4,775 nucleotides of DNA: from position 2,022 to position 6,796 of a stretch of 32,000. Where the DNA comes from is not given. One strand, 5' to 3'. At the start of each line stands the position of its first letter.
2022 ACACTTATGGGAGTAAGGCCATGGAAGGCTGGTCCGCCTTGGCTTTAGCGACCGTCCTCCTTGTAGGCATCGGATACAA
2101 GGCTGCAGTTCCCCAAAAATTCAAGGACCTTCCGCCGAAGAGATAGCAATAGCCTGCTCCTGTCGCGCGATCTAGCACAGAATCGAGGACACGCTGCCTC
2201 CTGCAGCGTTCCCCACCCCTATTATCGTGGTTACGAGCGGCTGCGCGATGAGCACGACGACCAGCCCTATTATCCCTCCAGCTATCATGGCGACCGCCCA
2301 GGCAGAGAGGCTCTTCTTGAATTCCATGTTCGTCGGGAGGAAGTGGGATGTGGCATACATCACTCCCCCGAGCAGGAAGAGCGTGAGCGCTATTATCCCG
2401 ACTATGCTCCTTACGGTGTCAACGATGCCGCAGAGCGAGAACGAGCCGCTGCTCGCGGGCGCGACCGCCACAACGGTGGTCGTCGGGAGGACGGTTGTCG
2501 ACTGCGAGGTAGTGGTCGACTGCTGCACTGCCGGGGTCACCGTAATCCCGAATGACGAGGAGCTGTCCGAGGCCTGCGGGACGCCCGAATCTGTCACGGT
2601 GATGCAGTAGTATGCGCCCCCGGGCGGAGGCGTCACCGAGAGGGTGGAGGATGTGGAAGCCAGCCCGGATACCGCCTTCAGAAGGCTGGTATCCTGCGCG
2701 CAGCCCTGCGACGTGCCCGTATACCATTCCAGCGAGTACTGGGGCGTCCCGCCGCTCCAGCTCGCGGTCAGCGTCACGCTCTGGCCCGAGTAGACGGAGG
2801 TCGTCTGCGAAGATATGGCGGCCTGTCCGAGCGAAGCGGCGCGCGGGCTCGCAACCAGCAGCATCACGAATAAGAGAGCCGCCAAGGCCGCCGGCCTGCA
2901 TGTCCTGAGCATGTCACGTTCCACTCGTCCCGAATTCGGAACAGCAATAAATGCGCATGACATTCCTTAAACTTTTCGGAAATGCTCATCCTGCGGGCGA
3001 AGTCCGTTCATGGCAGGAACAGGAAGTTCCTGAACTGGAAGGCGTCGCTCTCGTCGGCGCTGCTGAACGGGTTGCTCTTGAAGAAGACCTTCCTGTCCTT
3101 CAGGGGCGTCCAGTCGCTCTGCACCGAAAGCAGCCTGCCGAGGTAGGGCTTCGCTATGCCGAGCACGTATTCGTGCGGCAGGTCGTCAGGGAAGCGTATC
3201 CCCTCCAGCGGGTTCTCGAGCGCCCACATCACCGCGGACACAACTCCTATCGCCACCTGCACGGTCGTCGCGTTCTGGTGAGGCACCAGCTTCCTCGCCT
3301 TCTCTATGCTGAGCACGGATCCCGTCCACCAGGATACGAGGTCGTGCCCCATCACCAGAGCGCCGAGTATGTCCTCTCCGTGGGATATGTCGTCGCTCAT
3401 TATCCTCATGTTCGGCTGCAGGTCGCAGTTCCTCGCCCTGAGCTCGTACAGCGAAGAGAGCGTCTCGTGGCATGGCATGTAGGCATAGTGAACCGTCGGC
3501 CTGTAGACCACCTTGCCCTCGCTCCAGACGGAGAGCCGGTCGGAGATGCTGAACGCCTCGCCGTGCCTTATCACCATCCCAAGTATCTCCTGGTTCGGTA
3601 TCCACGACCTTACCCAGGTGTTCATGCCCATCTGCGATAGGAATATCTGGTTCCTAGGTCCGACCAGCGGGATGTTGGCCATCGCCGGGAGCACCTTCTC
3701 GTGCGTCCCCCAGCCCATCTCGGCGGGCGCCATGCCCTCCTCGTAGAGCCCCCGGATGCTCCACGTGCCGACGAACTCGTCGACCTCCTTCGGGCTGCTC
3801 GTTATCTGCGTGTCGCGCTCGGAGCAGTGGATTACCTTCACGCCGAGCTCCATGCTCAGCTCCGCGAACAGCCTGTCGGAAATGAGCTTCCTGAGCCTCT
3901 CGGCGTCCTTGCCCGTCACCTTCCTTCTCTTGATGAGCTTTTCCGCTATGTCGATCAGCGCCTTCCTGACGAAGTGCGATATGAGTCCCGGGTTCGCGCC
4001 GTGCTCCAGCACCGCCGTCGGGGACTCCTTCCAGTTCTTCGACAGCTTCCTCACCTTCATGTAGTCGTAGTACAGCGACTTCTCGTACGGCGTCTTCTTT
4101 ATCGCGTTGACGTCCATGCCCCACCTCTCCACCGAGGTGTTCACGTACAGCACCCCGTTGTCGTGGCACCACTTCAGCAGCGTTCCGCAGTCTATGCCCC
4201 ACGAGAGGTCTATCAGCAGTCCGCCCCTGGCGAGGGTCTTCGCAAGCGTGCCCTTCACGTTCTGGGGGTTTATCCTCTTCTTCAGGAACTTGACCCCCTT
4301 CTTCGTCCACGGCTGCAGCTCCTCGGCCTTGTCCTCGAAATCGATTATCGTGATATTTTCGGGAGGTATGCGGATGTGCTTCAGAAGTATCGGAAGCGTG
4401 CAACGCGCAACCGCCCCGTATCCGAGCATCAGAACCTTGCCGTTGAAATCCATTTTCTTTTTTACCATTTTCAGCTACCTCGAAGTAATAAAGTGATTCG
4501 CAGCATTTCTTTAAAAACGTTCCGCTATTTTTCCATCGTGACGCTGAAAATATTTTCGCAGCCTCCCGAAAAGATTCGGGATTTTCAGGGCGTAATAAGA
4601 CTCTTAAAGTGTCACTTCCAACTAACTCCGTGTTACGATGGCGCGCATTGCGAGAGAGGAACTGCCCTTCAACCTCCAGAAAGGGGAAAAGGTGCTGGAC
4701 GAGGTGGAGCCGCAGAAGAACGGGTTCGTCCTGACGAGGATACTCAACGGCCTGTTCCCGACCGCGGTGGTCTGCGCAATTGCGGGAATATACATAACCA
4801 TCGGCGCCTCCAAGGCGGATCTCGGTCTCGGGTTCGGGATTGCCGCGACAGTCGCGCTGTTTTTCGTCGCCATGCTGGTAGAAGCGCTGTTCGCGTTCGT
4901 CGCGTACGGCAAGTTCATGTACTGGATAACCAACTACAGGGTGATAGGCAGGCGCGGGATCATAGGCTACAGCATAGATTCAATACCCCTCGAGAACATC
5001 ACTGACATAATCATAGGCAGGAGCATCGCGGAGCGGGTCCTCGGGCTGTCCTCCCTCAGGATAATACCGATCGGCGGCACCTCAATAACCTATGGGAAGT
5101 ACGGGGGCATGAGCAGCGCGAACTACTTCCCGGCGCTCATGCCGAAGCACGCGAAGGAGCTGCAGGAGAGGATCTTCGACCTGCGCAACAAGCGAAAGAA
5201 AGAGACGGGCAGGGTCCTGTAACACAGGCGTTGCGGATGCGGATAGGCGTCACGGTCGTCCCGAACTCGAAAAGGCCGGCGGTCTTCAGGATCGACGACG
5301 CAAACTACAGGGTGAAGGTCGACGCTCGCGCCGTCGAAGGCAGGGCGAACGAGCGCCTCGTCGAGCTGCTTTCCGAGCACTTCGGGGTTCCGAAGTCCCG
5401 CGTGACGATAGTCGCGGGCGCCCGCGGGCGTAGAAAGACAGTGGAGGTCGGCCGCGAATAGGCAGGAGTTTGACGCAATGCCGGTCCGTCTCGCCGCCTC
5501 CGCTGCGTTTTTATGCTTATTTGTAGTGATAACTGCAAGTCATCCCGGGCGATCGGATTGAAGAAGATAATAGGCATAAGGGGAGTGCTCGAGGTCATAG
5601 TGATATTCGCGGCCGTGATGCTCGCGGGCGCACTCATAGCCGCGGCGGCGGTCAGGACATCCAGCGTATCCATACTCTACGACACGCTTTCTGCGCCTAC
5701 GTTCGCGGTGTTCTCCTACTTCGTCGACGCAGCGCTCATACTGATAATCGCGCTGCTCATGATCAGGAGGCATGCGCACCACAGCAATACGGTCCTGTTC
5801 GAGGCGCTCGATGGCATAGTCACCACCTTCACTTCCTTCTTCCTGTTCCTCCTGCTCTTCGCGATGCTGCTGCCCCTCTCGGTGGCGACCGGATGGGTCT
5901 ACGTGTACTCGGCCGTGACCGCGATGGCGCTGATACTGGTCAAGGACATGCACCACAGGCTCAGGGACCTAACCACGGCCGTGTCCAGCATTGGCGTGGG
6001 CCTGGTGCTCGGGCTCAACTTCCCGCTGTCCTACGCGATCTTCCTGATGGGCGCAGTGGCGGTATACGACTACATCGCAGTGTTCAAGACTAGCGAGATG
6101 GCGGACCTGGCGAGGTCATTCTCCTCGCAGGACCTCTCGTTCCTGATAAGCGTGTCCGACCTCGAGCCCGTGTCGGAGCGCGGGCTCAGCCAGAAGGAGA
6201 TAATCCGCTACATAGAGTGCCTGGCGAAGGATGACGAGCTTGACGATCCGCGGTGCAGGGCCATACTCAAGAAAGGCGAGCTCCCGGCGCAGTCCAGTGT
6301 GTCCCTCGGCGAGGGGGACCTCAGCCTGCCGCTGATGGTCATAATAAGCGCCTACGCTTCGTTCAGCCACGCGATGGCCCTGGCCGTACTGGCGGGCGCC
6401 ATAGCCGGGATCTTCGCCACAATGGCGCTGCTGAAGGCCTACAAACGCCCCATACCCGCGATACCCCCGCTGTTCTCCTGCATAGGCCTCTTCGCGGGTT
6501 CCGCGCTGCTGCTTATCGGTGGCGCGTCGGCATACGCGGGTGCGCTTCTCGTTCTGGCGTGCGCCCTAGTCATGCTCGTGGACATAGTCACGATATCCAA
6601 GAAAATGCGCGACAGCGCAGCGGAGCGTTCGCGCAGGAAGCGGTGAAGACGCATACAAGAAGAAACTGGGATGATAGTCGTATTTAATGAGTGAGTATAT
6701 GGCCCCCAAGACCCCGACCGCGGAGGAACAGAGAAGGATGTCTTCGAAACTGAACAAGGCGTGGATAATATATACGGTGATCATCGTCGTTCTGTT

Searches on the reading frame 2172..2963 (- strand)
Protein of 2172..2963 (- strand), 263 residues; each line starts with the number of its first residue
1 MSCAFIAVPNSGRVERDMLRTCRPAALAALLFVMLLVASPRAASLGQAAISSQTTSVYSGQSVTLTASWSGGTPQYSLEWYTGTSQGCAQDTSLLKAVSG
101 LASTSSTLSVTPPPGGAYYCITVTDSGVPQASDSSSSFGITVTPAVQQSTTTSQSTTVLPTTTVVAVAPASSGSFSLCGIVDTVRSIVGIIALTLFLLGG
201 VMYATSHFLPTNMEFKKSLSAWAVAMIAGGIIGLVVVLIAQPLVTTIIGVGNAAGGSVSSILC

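Call 29: search_protein_families(library=pfam, proteins=[window:2172-2963:-], max_evalue=0.001)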
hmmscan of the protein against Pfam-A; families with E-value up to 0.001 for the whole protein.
window:2172-2963:- (263 aa): 1 family
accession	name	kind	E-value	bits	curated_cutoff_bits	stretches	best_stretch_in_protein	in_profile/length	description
PF13927.12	Ig_3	-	0.00074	20.4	30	1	51-121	7-75/78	Immunoglobulin domain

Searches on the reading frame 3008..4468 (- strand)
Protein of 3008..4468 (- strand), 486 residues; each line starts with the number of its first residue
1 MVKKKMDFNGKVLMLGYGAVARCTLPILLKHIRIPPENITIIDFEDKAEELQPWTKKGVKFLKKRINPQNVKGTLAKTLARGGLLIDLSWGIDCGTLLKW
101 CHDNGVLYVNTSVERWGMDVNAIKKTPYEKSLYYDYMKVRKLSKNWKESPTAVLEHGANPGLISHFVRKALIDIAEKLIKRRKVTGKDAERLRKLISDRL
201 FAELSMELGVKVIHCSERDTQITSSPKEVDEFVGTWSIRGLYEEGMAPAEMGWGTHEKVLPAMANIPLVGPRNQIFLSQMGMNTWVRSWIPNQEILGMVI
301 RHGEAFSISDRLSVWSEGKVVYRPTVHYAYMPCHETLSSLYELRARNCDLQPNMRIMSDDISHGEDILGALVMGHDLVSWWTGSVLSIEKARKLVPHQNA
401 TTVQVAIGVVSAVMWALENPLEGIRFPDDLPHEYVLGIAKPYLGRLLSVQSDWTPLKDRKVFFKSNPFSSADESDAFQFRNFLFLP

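Call 29: search_protein_families(library=pfam, proteins=[window:3008-4468:-], max_evalue=0.001)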
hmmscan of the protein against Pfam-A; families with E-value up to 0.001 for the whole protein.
window:3008-4468:- (486 aa): 2 families
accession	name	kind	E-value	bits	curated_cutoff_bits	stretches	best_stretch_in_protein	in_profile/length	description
PF03435.24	Sacchrp_dh_NADP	-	6.5e-27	94.8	25.1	1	12-153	1-129/129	Saccharopine dehydrogenase NADP binding domain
PF16653.10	Sacchrp_dh_C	-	7.2e-27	95.6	31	1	157-446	1-260/265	Saccharopine dehydrogenase C-terminal domain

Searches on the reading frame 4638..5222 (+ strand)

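Call 29: search_protein_families(library=pfam, proteins=[window:4638-5222:+], max_evalue=0.001)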
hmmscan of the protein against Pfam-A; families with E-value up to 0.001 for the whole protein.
window:4638-5222:+ (194 aa): 1 family
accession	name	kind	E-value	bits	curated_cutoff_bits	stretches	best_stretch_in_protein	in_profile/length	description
PF03703.20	bPH_2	-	1.7e-08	35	22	1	93-162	4-61/78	Bacterial PH domain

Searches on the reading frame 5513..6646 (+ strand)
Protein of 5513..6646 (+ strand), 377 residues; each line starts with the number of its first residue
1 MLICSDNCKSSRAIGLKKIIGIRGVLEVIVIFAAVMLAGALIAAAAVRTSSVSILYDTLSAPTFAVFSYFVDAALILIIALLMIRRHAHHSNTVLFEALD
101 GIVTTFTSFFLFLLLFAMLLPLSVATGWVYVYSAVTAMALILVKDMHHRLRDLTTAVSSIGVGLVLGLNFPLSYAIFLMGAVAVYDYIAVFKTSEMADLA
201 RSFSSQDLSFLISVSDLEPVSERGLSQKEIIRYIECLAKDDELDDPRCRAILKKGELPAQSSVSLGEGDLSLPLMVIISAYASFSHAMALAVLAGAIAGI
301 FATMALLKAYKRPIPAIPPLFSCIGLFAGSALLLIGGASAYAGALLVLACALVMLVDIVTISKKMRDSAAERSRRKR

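Call 29: search_protein_families(library=pfam, proteins=[window:5513-6646:+], max_evalue=0.001)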
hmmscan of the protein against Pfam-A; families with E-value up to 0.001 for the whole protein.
window:5513-6646:+ (377 aa): 1 family
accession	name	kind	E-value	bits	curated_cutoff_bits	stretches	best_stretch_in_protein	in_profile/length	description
PF06550.16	SPP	-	5.4e-11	42.9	23.9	1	38-320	9-266/283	Signal-peptide peptidase, presenilin aspartyl protease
